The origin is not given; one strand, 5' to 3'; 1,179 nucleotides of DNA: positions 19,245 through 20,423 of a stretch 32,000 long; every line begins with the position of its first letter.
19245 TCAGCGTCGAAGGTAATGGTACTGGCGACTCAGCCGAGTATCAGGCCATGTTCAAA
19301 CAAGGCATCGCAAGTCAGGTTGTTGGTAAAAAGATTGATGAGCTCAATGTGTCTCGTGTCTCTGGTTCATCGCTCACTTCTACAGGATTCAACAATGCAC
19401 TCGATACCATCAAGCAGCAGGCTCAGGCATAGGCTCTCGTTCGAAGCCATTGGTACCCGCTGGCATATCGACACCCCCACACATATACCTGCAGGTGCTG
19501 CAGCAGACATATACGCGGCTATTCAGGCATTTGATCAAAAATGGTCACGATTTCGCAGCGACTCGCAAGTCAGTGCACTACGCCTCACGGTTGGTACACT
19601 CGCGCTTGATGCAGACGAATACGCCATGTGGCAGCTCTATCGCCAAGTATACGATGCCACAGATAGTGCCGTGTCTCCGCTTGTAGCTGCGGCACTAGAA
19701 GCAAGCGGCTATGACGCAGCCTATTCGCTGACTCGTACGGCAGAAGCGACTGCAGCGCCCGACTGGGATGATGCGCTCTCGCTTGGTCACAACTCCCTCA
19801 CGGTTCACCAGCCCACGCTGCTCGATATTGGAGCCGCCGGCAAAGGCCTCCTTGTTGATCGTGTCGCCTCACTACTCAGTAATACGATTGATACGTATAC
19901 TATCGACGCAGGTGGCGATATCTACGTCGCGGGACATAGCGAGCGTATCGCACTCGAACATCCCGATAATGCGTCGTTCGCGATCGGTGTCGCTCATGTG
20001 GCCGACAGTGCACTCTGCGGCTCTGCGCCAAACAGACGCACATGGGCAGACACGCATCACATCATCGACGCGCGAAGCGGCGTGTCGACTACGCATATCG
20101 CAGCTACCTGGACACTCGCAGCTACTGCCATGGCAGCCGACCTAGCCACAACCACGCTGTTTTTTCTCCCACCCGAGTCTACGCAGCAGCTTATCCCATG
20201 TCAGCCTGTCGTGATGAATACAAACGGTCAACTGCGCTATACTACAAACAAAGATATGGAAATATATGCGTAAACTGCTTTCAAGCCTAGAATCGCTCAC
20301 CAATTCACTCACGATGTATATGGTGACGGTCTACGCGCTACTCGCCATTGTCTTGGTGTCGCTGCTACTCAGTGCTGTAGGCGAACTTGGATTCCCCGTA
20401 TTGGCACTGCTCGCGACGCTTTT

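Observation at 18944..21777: Three-gene overlapping cluster that reads as a minimal flavin-based transmembrane electron-transfer system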

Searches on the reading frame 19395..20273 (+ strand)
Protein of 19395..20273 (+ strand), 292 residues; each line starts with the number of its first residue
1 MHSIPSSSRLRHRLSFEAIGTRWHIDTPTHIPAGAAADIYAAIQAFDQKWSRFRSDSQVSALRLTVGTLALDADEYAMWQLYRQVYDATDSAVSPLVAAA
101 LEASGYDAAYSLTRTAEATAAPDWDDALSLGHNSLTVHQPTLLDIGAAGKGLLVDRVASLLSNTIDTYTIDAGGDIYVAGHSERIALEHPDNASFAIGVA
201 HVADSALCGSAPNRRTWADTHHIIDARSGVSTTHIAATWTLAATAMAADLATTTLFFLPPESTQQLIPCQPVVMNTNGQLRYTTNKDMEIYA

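Call 3: search_protein_families(library=pfam, proteins=[window:19395-20273:+], max_evalue=0.1)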
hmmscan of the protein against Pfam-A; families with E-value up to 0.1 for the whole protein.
window:19395-20273:+ (292 aa): 2 families
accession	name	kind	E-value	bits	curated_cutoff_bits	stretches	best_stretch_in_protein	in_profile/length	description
PF02424.20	ApbE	-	3.5e-36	125.6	25.6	1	20-268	2-256/266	ApbE family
PF13327.11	T3SS_LEE_assoc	-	0.062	13.7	25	1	54-100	69-117/162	Type III secretion system subunit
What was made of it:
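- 19395..20273 (+): Gene 2: ApbE-type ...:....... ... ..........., 292 aa, a bare catalytic domain with no signal peptide or lipobox. Pfam PF02424 scores 125.6 bits (call 3).
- On ApbE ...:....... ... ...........: PF02424 scores 125.6 bits (call 3).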

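Call 4: search_protein_families(library=ncbifam, proteins=[window:19395-20273:+], max_evalue=0.1)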
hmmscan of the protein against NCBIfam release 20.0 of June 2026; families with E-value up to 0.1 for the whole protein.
window:19395-20273:+ (292 aa): 1 family
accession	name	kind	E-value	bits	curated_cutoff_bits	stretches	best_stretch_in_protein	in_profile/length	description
NF007774.0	PRK10461.1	equivalog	4.4e-05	22.5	498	1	143-268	181-318/351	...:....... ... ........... ApbE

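Call 41: search_solved_structures(query=window:19395-20273:+, max_evalue=0.001, show_alignments=1)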
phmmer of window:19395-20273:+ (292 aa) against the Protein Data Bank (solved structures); distinct sequences matched with E-value up to 0.001: 8.
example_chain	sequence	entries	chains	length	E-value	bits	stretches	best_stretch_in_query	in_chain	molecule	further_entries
4xdt_A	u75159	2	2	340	5.6e-06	29.2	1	33-181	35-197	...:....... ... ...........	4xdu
4ifu_A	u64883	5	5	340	3.4e-05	26.7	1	33-181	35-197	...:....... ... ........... | Thiamine biosynthesis lipoprotein ApbE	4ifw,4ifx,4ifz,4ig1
7mgt_A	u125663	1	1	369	6.9e-05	25.7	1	33-181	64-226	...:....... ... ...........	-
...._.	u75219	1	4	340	7.8e-05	25.5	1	142-268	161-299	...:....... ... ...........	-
4xdr_A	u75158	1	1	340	9.6e-05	25.2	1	33-180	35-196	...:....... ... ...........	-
2o18_A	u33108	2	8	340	0.00028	23.7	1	142-268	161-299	Thiamine biosynthesis lipoprotein apbE | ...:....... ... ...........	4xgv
4xgx_A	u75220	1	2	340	0.00045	23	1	142-268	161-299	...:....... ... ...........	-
6nxi_A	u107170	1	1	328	0.00051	22.8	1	49-263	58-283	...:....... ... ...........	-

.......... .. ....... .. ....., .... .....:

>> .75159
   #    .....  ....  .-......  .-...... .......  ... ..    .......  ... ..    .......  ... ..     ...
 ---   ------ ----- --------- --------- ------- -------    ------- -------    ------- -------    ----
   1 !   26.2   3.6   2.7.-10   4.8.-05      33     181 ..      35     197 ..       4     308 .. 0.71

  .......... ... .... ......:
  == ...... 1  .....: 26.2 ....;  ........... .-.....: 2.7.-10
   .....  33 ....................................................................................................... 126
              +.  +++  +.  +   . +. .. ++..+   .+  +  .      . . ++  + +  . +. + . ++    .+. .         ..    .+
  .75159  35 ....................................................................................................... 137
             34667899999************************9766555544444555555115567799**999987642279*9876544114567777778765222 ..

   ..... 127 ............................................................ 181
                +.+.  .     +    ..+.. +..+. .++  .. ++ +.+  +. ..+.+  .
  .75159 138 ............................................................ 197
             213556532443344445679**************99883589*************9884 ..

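Call 79: search_solved_structures(query=A4, max_evalue=0.00001, show_alignments=5)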
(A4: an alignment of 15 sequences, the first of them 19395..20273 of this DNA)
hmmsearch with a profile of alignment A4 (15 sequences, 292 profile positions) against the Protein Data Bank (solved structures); distinct sequences matched with E-value up to 0.00001: 13.
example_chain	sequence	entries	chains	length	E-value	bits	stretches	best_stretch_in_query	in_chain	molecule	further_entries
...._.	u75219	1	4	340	1.7e-35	125.7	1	8-278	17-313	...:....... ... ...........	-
1vrm_A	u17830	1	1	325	5.6e-35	124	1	13-261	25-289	hypothetical protein TM1553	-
6nxi_A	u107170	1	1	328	8e-35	123.5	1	10-274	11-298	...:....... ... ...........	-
2o18_A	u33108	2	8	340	2.8e-34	121.7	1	8-278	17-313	Thiamine biosynthesis lipoprotein apbE | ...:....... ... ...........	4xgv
6nxj_A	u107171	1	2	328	7.4e-33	117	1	10-274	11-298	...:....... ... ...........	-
4xgx_A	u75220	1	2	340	8.6e-33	116.8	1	8-278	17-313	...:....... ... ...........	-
3pnd_A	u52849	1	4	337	4.6e-32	114.4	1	9-275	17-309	Thiamine biosynthesis lipoprotein ApbE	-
5mgy_H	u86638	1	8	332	1.9e-29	105.9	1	7-273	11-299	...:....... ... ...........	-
4xdt_A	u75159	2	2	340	4e-29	104.8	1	13-285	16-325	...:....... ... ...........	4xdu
7esa_A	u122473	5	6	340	2.4e-28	102.2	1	11-287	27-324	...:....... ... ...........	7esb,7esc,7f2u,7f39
4ifu_A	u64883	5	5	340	1.2e-27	99.9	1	13-285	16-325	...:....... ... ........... | Thiamine biosynthesis lipoprotein ApbE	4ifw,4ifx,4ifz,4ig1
7mgt_A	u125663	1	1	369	2.6e-27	98.8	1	13-285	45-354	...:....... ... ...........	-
4xdr_A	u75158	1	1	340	4.2e-26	94.9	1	13-285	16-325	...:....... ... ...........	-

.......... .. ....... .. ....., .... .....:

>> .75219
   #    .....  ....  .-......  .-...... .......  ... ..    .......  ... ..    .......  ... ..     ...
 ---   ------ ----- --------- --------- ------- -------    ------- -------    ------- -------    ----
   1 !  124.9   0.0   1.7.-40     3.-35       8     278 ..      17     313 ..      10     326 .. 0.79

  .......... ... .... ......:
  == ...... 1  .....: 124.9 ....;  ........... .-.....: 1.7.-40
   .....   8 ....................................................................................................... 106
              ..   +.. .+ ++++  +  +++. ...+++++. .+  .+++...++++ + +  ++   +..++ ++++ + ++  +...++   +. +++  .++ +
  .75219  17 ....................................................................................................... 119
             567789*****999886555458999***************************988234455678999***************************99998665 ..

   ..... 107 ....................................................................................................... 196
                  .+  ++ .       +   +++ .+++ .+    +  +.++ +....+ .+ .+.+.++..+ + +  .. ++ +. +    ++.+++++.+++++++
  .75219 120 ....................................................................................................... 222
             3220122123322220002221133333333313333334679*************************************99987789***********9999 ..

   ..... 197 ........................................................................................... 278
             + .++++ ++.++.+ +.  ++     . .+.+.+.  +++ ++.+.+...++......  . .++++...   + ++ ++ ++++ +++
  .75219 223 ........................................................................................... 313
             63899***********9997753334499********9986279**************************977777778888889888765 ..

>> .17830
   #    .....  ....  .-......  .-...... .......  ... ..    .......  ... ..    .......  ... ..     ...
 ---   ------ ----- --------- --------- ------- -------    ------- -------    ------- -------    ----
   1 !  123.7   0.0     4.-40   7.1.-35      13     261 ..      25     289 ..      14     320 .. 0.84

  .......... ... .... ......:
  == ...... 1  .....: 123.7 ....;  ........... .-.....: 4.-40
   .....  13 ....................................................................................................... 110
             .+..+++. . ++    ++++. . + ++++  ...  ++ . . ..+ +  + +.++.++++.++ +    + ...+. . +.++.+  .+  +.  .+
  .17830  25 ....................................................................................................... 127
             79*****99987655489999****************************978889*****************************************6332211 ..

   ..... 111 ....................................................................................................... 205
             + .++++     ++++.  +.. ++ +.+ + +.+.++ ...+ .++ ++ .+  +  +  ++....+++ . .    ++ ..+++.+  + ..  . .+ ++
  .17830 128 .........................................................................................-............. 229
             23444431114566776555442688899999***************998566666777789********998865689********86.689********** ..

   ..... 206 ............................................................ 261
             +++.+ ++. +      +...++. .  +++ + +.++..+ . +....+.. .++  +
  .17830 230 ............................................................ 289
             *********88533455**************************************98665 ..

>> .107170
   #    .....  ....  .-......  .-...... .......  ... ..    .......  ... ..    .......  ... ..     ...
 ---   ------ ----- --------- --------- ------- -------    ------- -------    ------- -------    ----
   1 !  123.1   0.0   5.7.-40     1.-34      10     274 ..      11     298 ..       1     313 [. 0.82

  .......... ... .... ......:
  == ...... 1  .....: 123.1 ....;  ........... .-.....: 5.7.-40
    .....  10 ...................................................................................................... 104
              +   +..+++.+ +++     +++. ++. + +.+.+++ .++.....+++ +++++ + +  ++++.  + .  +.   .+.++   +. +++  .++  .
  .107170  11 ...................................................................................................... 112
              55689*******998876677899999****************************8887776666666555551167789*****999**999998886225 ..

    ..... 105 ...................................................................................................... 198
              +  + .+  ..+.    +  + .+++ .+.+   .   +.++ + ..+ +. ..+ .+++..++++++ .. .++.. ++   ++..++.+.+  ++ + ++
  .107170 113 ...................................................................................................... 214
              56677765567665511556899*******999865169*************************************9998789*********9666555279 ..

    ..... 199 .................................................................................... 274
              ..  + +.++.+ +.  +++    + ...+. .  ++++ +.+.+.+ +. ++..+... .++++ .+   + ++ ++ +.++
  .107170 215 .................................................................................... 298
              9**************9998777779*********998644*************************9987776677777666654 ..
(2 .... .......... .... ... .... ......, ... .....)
